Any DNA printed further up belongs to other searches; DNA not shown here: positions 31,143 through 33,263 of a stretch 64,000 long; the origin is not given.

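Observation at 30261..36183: MmyB-like regulator divergent from a block of unusual genes: 13+-TM membrane protein, class-V PLP enzyme, ankyrin lipoprotein, low-GC glycosyltransferase-like gene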

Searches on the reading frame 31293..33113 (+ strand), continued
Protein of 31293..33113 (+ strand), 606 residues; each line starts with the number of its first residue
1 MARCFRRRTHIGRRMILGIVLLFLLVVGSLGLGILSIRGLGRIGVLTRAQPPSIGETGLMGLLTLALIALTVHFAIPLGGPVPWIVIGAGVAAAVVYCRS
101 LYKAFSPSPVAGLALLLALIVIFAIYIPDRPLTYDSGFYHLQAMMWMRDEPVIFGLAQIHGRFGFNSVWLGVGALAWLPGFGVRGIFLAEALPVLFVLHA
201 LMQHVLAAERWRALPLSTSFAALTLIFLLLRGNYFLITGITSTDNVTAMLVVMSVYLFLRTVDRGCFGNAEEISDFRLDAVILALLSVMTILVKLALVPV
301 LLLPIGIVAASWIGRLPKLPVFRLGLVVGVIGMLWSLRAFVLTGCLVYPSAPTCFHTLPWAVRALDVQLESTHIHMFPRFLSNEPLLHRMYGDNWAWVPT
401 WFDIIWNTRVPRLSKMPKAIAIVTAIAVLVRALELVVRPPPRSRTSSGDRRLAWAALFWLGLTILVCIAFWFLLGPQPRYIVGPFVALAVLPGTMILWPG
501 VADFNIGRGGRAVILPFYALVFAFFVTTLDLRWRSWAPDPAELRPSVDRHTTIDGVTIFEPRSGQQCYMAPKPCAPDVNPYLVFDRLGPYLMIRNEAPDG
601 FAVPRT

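Call 80: search_protein_families(library=phrogs, proteins=[window:31293-33113:+], max_evalue=0.01)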
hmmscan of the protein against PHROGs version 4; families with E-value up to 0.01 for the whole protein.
window:31293-33113:+ (606 aa): 0 families

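Call 96: search_dna_similar(query=window:31335-33113:+, collection=plasmids, mode=protein, max_evalue=1e-8, max_rows=25)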
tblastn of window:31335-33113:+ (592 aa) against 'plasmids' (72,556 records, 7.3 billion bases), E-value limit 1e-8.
No match.

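Call 97: search_protein_families(library=pfam, proteins=[P0174, P0187, P0211, P0160, P0194, P0207, P0169, P0204, P0233, P0131], max_evalue=0.001)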
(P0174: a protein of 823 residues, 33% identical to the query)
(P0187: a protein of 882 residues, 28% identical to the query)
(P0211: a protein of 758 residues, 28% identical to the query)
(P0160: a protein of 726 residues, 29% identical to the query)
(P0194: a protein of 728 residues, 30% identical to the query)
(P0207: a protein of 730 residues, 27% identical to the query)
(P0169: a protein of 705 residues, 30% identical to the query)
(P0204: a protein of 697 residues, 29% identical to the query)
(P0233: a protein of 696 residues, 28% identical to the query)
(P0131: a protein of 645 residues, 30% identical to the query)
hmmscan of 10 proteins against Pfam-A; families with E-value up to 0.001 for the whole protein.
P0174 (823 aa): 0 families

P0187 (882 aa): 0 families

P0211 (758 aa): 0 families

P0160 (726 aa): 0 families

P0194 (728 aa): 2 families
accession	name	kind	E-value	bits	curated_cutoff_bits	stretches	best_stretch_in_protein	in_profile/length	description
PF11721.14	Malectin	-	2.4e-25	89.9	23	1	549-679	3-141/163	Malectin domain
PF12819.13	Malectin_like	-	2.8e-06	27.3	24.5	1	573-691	194-328/331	Malectin-like domain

P0207 (730 aa): 0 families

P0169 (705 aa): 1 family
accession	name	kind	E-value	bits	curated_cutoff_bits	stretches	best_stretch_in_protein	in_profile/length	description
PF11721.14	Malectin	-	2.5e-24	86.5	23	1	544-684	3-163/163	Malectin domain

P0204 (697 aa): 1 family
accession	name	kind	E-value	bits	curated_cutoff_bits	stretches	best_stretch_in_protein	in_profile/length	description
PF11721.14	Malectin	-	8.5e-27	94.6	23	1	549-684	3-145/163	Malectin domain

P0233 (696 aa): 0 families

P0131 (645 aa): 0 families
